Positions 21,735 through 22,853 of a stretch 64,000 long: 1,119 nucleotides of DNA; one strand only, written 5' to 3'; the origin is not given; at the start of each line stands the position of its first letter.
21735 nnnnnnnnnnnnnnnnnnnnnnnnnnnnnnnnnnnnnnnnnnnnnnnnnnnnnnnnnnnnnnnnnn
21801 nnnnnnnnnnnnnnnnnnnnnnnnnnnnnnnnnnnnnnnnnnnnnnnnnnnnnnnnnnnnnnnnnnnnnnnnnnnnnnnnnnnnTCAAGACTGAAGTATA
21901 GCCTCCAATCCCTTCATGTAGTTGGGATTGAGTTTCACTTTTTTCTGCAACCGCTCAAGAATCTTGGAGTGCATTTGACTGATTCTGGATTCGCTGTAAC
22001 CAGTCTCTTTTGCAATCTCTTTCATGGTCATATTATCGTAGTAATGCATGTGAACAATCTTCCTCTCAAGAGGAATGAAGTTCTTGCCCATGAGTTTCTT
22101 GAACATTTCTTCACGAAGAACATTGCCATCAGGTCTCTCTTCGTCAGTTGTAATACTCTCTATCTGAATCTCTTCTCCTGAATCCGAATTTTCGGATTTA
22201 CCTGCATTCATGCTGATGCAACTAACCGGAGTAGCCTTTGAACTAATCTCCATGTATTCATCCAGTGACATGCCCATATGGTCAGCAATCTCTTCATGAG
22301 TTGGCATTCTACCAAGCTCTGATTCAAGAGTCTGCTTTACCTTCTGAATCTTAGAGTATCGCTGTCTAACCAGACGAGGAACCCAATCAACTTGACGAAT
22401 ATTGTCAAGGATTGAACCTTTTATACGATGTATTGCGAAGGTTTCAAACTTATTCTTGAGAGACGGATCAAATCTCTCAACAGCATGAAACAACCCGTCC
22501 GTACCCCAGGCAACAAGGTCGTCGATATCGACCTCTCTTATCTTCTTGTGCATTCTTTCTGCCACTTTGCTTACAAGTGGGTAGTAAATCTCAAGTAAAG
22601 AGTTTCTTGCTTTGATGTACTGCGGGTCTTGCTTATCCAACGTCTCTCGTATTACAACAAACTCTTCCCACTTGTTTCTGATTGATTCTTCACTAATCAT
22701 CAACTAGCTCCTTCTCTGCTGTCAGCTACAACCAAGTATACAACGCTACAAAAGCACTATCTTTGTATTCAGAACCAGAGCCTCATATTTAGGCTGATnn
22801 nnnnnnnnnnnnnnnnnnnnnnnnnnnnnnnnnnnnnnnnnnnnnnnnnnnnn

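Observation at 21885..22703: Phage-encoded FliA (sigma-28) homolog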

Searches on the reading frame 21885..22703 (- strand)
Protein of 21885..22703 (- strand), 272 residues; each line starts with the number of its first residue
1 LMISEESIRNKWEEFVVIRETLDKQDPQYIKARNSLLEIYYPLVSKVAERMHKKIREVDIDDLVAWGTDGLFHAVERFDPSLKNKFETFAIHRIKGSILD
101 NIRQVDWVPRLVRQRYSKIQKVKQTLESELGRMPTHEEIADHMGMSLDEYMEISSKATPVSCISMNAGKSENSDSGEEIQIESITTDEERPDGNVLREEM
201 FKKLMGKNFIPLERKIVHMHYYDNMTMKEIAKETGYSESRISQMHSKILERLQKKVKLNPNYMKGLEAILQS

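Call 3: search_protein_families(library=pfam, proteins=[window:21885-22703:-], max_evalue=0.01)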
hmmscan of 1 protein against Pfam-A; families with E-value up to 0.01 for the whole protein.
window:21885-22703:- (272 aa): 5 families
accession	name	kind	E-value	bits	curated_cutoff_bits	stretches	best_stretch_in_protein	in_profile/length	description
PF04539.22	Sigma70_r3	-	8.1e-15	55.1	25.3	1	117-188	4-75/78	Sigma-70 region 3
PF04545.22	Sigma70_r4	-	1.7e-14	53.5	24.1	1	212-254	8-50/50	Sigma-70, region 4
PF04542.20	Sigma70_r2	-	4.1e-12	46.1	24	1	37-107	2-70/71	Sigma-70 region 2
PF08281.18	Sigma70_r4_2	-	2.9e-08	33.6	25.7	1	211-252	13-54/54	Sigma-70, region 4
PF24034.1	DUF7343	-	0.00098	19.4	27.6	0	225-248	19-42/62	Domain of unknown function (DUF7343)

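Call 4: search_protein_families(library=ncbifam, proteins=[window:21885-22703:-], max_evalue=0.01)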
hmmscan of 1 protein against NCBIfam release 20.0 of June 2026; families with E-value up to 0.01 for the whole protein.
window:21885-22703:- (272 aa): 56 families (the best 25 are shown)
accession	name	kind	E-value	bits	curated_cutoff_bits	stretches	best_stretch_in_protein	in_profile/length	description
TIGR02479.1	FliA_WhiG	subfamily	2.8e-57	194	189.6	1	37-256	2-223/224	FliA/WhiG family RNA polymerase sigma factor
NF004935.0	PRK06288.1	equivalog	1e-54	186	343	1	31-256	33-262/270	RNA polymerase sigma factor WhiG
NF005413.0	PRK06986.1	subfamily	5.8e-49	167.1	201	1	30-257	12-237/241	RNA polymerase sigma factor FliA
NF005809.0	PRK07670.1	equivalog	5.9e-46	157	326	1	30-257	22-251/255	FliA/WhiG family RNA polymerase sigma factor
NF004572.0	PRK05911.1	equivalog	1.1e-45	156.1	378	1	28-253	20-250/257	RNA polymerase sigma factor sigma-28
TIGR02980.1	SigBFG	subfamily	5.3e-39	134.2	234.35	1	31-256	3-226/227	SigB/SigF/SigG family RNA polymerase sigma factor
NF009091.0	PRK12427.1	equivalog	4.7e-32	111.5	339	1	35-254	19-229/233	FliA/WhiG family RNA polymerase sigma factor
TIGR02937.1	sigma70-ECF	superfamily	5.6e-29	100.9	42.9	1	32-255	2-164/165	sigma-70 family RNA polymerase sigma factor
NF005514.0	PRK07122.1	subfamily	6.4e-29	100.9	372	1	20-255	29-262/264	RNA polymerase sigma factor SigF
NF005644.0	PRK07408.1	subfamily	4.6e-28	98.5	261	1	27-257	23-254/258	RNA polymerase sigma factor SigF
TIGR02941.1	Sigma_B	equivalog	5.9e-27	94.7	315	1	22-256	20-253/255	RNA polymerase sigma factor SigB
TIGR02885.1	spore_sigF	equivalog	1.4e-26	93.8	321.45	1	31-256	11-231/231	RNA polymerase sporulation sigma factor SigF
TIGR02393.1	RpoD_Cterm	equivalog_domain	7.3e-26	91.2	354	1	32-257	1-229/238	RNA polymerase sigma factor RpoD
NF004052.0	PRK05572.1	subfamily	2.4e-25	89.5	311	1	29-256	30-250/252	SigF/SigG family RNA polymerase sporulation sigma factor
TIGR02997.1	Sig70-cyanoRpoD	subfamily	5e-25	88.4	384.5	1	25-252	68-297/298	RNA polymerase sigma factor, RpoD/SigA family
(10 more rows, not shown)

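Call 5: search_protein_families(library=phrogs, proteins=[window:21885-22703:-], max_evalue=0.01)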
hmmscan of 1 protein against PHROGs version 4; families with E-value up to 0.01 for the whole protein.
window:21885-22703:- (272 aa): 10 families
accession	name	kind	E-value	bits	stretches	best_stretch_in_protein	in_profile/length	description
phrog_351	-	transcription regulation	8.3e-36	124.9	1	31-257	503-727/928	RNA polymerase sigma factor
phrog_36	-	transcription regulation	1.4e-08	35.6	1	211-255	142-186/220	transcriptional regulator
phrog_36098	-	transcription regulation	1.2e-07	32.6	1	44-172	25-160/223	RNA polymerase sigma factor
phrog_1740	-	transcription regulation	3.5e-06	26.8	1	176-256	135-216/567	RNA polymerase sigma factor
phrog_13787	-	unknown function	7e-06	27.3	1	173-257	86-169/172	-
phrog_11138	-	unknown function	4e-05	25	1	180-257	60-140/142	-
phrog_3512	-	transcription regulation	0.00012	23.3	1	213-255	70-112/130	sigma factor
phrog_21612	-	transcription regulation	0.00017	21.3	1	44-155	26-130/600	RNA polymerase sigma factor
phrog_248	-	transcription regulation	0.00068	20.8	1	156-249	47-130/161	transcriptional activator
phrog_6223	-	transcription regulation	0.0079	17.2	0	225-245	18-38/73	transcriptional repressor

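Call 7: search_dna_similar(query=window:21885-22703:-, collection=phages, mode=protein, max_rows=40)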
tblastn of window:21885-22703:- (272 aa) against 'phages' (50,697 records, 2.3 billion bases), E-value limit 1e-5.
Records with a match: 95; places in all: 96; records where one place covers at least 80% of the query: 52.
Best place of each record, by identity: <60% 95.
By first word of the organism name: Bacillus 31; Bacteriophage 28; Synechococcus 12; Paenibacillus 5; Vibrio 3; Brevibacillus 3; Enterococcus 2; Staphylococcus 2; Listeria 2; Salisaeta 2; and 4 more.
By host as written in the record: - 32; Bacillus anthracis 11; Synechococcus sp. MW02 8; Paenibacillus larvae NRRL 2605 5; Bacillus subtilis 4; Bacillus cereus ATCC 4342 4; Bacillus cereus 3; Brevibacillus laterosporus 3; and 18 more.
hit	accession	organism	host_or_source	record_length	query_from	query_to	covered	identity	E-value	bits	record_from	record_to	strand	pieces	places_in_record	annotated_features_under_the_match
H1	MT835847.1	Bacteriophage sp.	human fecal samples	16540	12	263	93%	35.9%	4e-32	130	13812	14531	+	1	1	record has no annotation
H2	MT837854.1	Bacteriophage sp.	human fecal samples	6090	5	268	97%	33.8%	1e-37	145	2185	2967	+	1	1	record has no annotation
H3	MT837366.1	Bacteriophage sp.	human fecal samples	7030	31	263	86%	37.1%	2e-39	150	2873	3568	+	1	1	record has no annotation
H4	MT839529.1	Bacteriophage sp.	human fecal samples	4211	31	256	83%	37.4%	1e-39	151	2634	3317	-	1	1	record has no annotation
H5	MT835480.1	Bacteriophage sp.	human fecal samples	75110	30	270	89%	29.8%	6e-24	106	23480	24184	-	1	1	record has no annotation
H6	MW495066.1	Microcystis phage MaAM05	Microcystis sp. SG03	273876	32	261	85%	29.3%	6e-14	77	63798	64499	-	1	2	rpoD: RNA polymerase sigma factor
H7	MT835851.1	Bacteriophage sp.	human fecal samples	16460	32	253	82%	29.7%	2e-15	81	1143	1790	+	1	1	record has no annotation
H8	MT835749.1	Bacteriophage sp.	human fecal samples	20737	32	249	80%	30.2%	1e-16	85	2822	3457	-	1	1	record has no annotation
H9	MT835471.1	Bacteriophage sp.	human fecal samples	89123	32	253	82%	29.6%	4e-13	75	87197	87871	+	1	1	record has no annotation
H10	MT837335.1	Bacteriophage sp.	human fecal samples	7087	32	253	82%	29.3%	1e-12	73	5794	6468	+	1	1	record has no annotation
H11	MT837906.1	Bacteriophage sp.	human fecal samples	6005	18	266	92%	26.1%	1e-12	73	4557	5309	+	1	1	record has no annotation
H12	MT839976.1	Bacteriophage sp.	human fecal samples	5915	32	253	82%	29.1%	2e-13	76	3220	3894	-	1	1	record has no annotation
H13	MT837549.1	Bacteriophage sp.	human fecal samples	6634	26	254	84%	28.0%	7e-12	71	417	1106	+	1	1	record has no annotation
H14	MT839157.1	Bacteriophage sp.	human fecal samples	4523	32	253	82%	28.8%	4e-11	69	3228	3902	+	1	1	record has no annotation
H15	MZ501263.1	Bacillus phage 043JT007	Bacillus subtilis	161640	32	253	82%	28.8%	8e-9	62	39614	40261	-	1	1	108: RNA polymerase sigma factor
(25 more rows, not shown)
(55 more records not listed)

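Call 11: find_encoding_contigs(protein=window:21885-22703:-, flank=10000, max_places=6)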
Protein window:21885-22703:- (272 aa): no gene with exactly this product is on record in the collection.

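Call 12: find_homologous_proteins(query=window:21885-22703:-, max_evalue=1e-10)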
Query window:21885-22703:- (272 aa): 4357 proteins with E <= 1e-10 among 5136 candidates; the best 120 are listed.
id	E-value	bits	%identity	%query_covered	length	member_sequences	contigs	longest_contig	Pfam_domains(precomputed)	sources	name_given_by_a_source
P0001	5.8e-165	565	94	100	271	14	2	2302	PF04545.23,PF04542.21,PF08281.19,PF04539.23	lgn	-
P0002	1.8e-140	485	79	100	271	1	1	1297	PF04545.23,PF04542.21,PF04539.23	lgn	-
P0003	3.7e-129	448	72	100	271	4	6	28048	PF04545.23,PF04542.21,PF08281.19,PF04539.23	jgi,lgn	jgi:RNA polymerase sigma factor for flagellar operon FliA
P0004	1.8e-123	429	70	100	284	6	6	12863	PF04545.23,PF04542.21,PF08281.19,PF04539.23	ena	-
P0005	4.8e-121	421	68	100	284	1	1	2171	PF04545.23,PF04542.21,PF08281.19,PF04539.23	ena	-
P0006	3.6e-120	418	69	100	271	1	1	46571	PF04545.23,PF04542.21,PF08281.19,PF04539.23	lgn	-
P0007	5.4e-119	415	67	100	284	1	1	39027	PF04545.23,PF04542.21,PF08281.19,PF04539.23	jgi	-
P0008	2.3e-118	413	68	98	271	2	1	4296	PF04545.23,PF04542.21,PF08281.19,PF04539.23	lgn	-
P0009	3.9e-116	405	67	98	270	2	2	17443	PF04545.23,PF04542.21,PF04539.23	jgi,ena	-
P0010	4.8e-116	405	67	100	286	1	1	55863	PF04545.23,PF04542.21,PF08281.19,PF04539.23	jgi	-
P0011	2.4e-115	403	64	99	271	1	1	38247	PF04545.23,PF04542.21,PF08281.19,PF04297.21,PF04539.23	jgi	-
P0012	2.7e-115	403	67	98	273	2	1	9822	PF04545.23,PF04542.21,PF08281.19,PF04539.23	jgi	-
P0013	1.2e-114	400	66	100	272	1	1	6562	PF04545.23,PF04542.21,PF08281.19,PF04539.23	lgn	-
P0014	1.3e-113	397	65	99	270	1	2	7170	PF04545.23,PF04542.21,PF08281.19,PF04539.23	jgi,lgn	jgi:RNA polymerase sigma factor for flagellar operon FliA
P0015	2.0e-112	393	63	100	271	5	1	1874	PF04545.23,PF04542.21,PF08281.19,PF04539.23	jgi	-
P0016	6.0e-112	392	63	100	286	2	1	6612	PF04545.23,PF04542.21,PF04539.23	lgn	-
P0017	1.5e-111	390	64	99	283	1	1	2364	PF04545.23,PF04542.21,PF04539.23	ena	-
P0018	4.7e-111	389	64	98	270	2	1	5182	PF04545.23,PF04542.21,PF08281.19,PF04539.23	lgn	-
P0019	1.5e-110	387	63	100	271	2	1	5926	PF04545.23,PF04542.21,PF08281.19,PF04539.23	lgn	-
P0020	4.4e-109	382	64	99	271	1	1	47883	PF04545.23,PF04542.21,PF08281.19,PF04539.23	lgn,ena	-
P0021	6.6e-108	378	60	99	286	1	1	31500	PF04545.23,PF04542.21,PF04539.23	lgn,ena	-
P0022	1.2e-106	374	60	100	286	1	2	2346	PF04545.23,PF04542.21,PF08281.19,PF04539.23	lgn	-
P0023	1.9e-106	374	62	99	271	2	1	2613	PF04545.23,PF04542.21,PF08281.19,PF04539.23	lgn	-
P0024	3.1e-106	373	64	99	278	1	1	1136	PF04545.23,PF04542.21,PF08281.19,PF04539.23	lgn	-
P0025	6.6e-105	368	58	100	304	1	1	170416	PF04545.23,PF04542.21,PF08281.19,PF04539.23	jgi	-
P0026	3.4e-102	360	60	99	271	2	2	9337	PF04545.23,PF04542.21,PF08281.19,PF04539.23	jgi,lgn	jgi:RNA polymerase sigma factor for flagellar operon FliA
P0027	2.5e-100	353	60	99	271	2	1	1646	PF04545.23,PF04542.21,PF08281.19,PF04539.23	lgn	-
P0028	7.4e-100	352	57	99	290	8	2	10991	PF04545.23,PF04542.21,PF04539.23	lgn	-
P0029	1.2e-96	341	57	98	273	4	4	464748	PF04545.23,PF04542.21,PF08281.19,PF04539.23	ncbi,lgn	-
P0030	1.3e-87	312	55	97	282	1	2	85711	PF04545.23,PF04542.21,PF08281.19,PF04539.23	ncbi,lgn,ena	-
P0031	1.4e-86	308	54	96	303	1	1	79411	PF04545.23,PF04542.21,PF08281.19,PF04539.23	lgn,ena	-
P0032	2.9e-80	288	47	99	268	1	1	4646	PF04545.23,PF04542.21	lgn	-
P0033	2.8e-78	281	48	98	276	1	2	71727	PF04545.23,PF04542.21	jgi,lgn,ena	-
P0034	3.1e-78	281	47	97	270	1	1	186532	PF04545.23,PF04542.21,PF08281.19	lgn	-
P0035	1.1e-75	273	49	96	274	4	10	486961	PF04545.23,PF04542.21,PF08281.19,PF04539.23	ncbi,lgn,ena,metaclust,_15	metaclust:\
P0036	3.9e-74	268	48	96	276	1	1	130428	PF04545.23,PF04542.21,PF08281.19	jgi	jgi:RNA polymerase sigma factor for flagellar operon FliA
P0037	1.7e-73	266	47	96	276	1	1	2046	PF04545.23,PF04542.21,PF08281.19,PF04539.23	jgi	jgi:RNA polymerase sigma factor for flagellar operon FliA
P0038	3.3e-73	265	48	97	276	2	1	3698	PF04545.23,PF04542.21,PF04539.23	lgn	-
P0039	1.2e-72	263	48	99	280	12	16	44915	PF04545.23,PF04542.21,PF08281.19,PF04539.23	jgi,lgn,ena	-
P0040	1.2e-71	260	50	90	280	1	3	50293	PF04545.23,PF04542.21,PF08281.19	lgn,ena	-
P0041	3.0e-71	258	44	99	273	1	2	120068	PF04545.23,PF04542.21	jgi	-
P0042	1.4e-69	253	45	97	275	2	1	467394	PF04545.23,PF04542.21,PF08281.19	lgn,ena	-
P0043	3.2e-69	252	46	96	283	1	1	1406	PF04545.23,PF04542.21,PF08281.19,PF04539.23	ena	-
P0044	6.2e-68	247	45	99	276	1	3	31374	PF04545.23,PF04542.21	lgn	-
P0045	3.1e-67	245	45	100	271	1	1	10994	PF04545.23,PF04542.21,PF08281.19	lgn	-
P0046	2.8e-66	242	45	100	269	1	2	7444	PF04545.23,PF04542.21,PF08281.19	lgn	-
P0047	6.3e-66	241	45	100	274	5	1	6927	PF04545.23,PF04542.21,PF08281.19,PF04539.23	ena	-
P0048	8.1e-66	240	45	96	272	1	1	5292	PF04545.23,PF04542.21,PF08281.19,PF04539.23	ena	-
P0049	1.6e-65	239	44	96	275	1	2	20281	PF04545.23,PF04542.21,PF08281.19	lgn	-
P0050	5.5e-65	238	44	96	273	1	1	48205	PF04545.23,PF04542.21,PF04539.23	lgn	-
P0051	1.3e-64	237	50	89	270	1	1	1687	PF04545.23,PF04542.21,PF08281.19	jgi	-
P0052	3.7e-64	235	42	100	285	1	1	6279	PF04545.23,PF04542.21,PF08281.19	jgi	-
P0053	8.9e-64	234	45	89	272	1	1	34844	PF04545.23,PF04542.21,PF08281.19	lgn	-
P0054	9.1e-63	230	44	100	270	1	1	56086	PF04545.23,PF04542.21,PF04539.23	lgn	-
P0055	1.4e-62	230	47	89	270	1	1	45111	PF04545.23,PF04542.21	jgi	jgi:RNA polymerase sigma factor FliA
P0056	3.1e-62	229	47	91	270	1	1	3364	PF04545.23,PF04542.21,PF08281.19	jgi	-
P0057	3.1e-62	229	43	96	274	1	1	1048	PF04545.23,PF04542.21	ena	-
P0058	4.8e-62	228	45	100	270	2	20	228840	PF04545.23,PF04542.21,PF08281.19,PF04539.23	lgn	-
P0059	6.8e-62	228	43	96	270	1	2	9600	PF04545.23,PF04542.21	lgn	-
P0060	1.1e-61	227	42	100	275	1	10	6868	PF04545.23,PF04542.21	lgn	-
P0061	1.6e-61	226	43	96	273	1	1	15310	PF04545.23,PF04542.21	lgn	-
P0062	2.4e-61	226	42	100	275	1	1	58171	PF04545.23,PF04542.21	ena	-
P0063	2.9e-61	226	43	100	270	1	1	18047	PF04545.23,PF04542.21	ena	-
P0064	3.4e-61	225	40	96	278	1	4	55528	PF04545.23,PF04542.21,PF08281.19,PF04539.23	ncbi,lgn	-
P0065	5.1e-61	225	43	92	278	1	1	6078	PF04545.23,PF04542.21,PF08281.19,PF04539.23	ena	-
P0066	2.5e-60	222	41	95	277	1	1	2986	PF04545.23,PF04542.21,PF08281.19,PF04297.21,PF04539.23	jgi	jgi:RNA polymerase sigma factor for flagellar operon FliA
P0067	6.0e-60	221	42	96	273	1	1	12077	PF04545.23,PF04542.21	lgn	-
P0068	1.1e-58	217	43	95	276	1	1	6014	PF04545.23,PF04542.21,PF08281.19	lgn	-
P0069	1.7e-58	216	53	68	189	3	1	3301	PF04545.23,PF08281.19,PF04539.23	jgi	jgi:RNA polymerase sigma factor for flagellar operon FliA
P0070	5.2e-58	215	42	96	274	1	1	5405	PF04545.23,PF04542.21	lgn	-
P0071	4.5e-55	205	40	96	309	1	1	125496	PF04545.23,PF04542.21,PF04539.23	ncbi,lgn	-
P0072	4.7e-54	202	40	97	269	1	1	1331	PF04545.23,PF04542.21,PF08281.19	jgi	jgi:RNA polymerase sigma factor for flagellar operon FliA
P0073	4.9e-53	199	41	93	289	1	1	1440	PF04545.23,PF04539.23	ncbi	-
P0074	1.5e-51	194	40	86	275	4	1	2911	PF04545.23,PF04542.21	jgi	-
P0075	9.1e-50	188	45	85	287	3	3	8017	PF04545.23,PF04542.21,PF08281.19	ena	-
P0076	1.6e-49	187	44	82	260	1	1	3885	PF04545.23,PF04542.21,PF08281.19,PF04539.23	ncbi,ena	-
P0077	1.7e-49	187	45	83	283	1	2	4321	PF04545.23,PF04542.21,PF08281.19,PF04539.23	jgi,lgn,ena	jgi:RNA polymerase sigma factor for flagellar operon FliA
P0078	2.7e-49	186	42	80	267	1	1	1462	PF21531.4,PF04545.23,PF04542.21,PF08281.19,PF04539.23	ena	-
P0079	4.9e-49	185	41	92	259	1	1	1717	PF04545.23,PF04542.21,PF08281.19,PF04539.23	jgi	jgi:RNA polymerase sigma factor for flagellar operon FliA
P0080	8.3e-49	185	38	88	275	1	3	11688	PF04545.23,PF04542.21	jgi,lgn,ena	-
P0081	9.5e-49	185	42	83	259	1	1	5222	PF04545.23,PF04542.21,PF08281.19,PF04539.23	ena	-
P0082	9.9e-49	184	45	84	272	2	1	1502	PF04545.23,PF04542.21,PF08281.19,PF04539.23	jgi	jgi:RNA polymerase sigma factor for flagellar operon FliA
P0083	1.1e-48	184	43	91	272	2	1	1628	PF04545.23,PF04542.21,PF08281.19,PF04539.23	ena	-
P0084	1.3e-48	184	39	95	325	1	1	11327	PF04545.23,PF04539.23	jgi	jgi:RNA polymerase sigma factor for flagellar operon FliA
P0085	1.4e-48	184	42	93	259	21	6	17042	PF04545.23,PF04542.21,PF08281.19,PF04539.23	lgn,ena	-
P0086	1.6e-48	184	44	85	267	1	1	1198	PF04545.23,PF04542.21,PF08281.19,PF04539.23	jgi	jgi:RNA polymerase sigma factor for flagellar operon FliA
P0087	1.7e-48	184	42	90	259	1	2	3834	PF04545.23,PF04542.21,PF08281.19,PF04539.23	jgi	jgi:RNA polymerase sigma factor for flagellar operon FliA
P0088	2.0e-48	183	42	93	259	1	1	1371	PF04545.23,PF04542.21,PF08281.19,PF04539.23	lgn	-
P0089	2.1e-48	183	41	93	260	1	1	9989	PF04545.23,PF04542.21,PF08281.19,PF04539.23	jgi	jgi:RNA polymerase sigma factor for flagellar operon FliA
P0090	2.3e-48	183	41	92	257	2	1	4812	PF04545.23,PF04542.21,PF08281.19,PF04539.23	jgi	jgi:RNA polymerase sigma factor for flagellar operon FliA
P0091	2.4e-48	183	40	90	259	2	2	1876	PF04545.23,PF04542.21,PF08281.19,PF04539.23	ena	-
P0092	3.0e-48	183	40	95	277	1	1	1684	PF04545.23,PF04542.21,PF08281.19,PF04539.23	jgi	jgi:RNA polymerase sigma factor for flagellar operon FliA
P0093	3.9e-48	183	44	85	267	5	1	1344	PF04545.23,PF04542.21,PF08281.19,PF04539.23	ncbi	-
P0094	4.4e-48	182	41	85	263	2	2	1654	PF04545.23,PF04542.21,PF08281.19,PF04539.23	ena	-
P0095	4.7e-48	182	40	93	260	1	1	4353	PF04545.23,PF04542.21,PF08281.19,PF04539.23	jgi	jgi:RNA polymerase sigma factor for flagellar operon FliA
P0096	4.7e-48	182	41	93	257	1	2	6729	PF04545.23,PF04542.21,PF08281.19,PF04539.23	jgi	jgi:RNA polymerase sigma factor for flagellar operon FliA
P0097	4.7e-48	182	41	92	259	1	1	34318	PF04545.23,PF04542.21,PF08281.19,PF04539.23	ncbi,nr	ncbi:MAG: RNA polymerase subunit sigma-70 [Planctomycetes bacterium RBG_13_46_10]|nr:MAG: RNA polyme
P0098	4.8e-48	182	42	93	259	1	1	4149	PF04545.23,PF04542.21,PF08281.19,PF04539.23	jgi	jgi:RNA polymerase sigma factor for flagellar operon FliA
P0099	5.6e-48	182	40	93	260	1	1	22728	PF04545.23,PF04542.21,PF08281.19,PF04539.23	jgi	jgi:RNA polymerase sigma factor for flagellar operon FliA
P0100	6.2e-48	182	42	89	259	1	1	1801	PF04545.23,PF04542.21,PF08281.19,PF04539.23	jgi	jgi:RNA polymerase sigma factor for flagellar operon FliA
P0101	6.2e-48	182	40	93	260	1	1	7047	PF04545.23,PF04542.21,PF08281.19,PF04539.23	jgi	-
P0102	7.1e-48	182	41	92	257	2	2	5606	PF04545.23,PF04542.21,PF08281.19,PF04539.23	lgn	-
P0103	7.4e-48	182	43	84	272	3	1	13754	PF04545.23,PF04542.21,PF08281.19,PF04539.23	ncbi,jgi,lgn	-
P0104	7.9e-48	182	42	89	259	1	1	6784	PF04545.23,PF04542.21,PF08281.19,PF04539.23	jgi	jgi:RNA polymerase sigma factor for flagellar operon FliA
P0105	8.3e-48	181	45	74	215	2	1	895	PF04542.21,PF04539.23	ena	-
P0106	9.8e-48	181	44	84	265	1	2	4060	PF04545.23,PF04542.21,PF08281.19,PF04539.23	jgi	jgi:RNA polymerase sigma factor for flagellar operon FliA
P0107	1.0e-47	181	39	84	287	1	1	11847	PF04545.23,PF04542.21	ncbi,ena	-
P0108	1.2e-47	181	44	83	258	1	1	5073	PF04545.23,PF04542.21,PF08281.19,PF04539.23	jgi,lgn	jgi:RNA polymerase sigma factor for flagellar operon FliA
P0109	1.3e-47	181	40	93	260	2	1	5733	PF04545.23,PF04542.21,PF08281.19,PF04539.23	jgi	jgi:RNA polymerase sigma factor for flagellar operon FliA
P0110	1.4e-47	181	43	83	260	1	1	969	PF04545.23,PF04542.21,PF08281.19,PF04539.23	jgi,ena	-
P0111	1.4e-47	181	41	93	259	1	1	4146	PF04545.23,PF04542.21,PF08281.19,PF04539.23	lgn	-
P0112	1.5e-47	181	43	84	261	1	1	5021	PF04545.23,PF04542.21,PF08281.19,PF04539.23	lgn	-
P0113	1.5e-47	181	40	93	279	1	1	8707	PF04545.23,PF04542.21,PF08281.19,PF04539.23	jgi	-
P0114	1.5e-47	181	40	90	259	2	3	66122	PF04545.23,PF04542.21,PF08281.19,PF04539.23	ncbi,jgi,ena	jgi:RNA polymerase sigma factor for flagellar operon FliA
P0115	1.7e-47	180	41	93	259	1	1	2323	PF04545.23,PF04542.21,PF08281.19,PF04539.23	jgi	jgi:RNA polymerase sigma factor for flagellar operon FliA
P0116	1.8e-47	180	43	83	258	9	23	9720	PF04545.23,PF04542.21,PF08281.19,PF04539.23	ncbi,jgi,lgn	-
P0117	2.0e-47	180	41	90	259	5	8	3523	PF04545.23,PF04542.21,PF08281.19,PF04539.23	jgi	jgi:RNA polymerase sigma factor for flagellar operon FliA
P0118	2.0e-47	180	42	82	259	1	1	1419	PF04545.23,PF04542.21,PF08281.19,PF04539.23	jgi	jgi:RNA polymerase sigma factor for flagellar operon FliA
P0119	2.0e-47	180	42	91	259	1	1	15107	PF04545.23,PF04542.21,PF08281.19,PF04539.23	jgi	-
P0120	2.1e-47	180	39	94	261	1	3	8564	PF04545.23,PF04542.21,PF08281.19,PF04539.23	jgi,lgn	jgi:RNA polymerase sigma factor for flagellar operon FliA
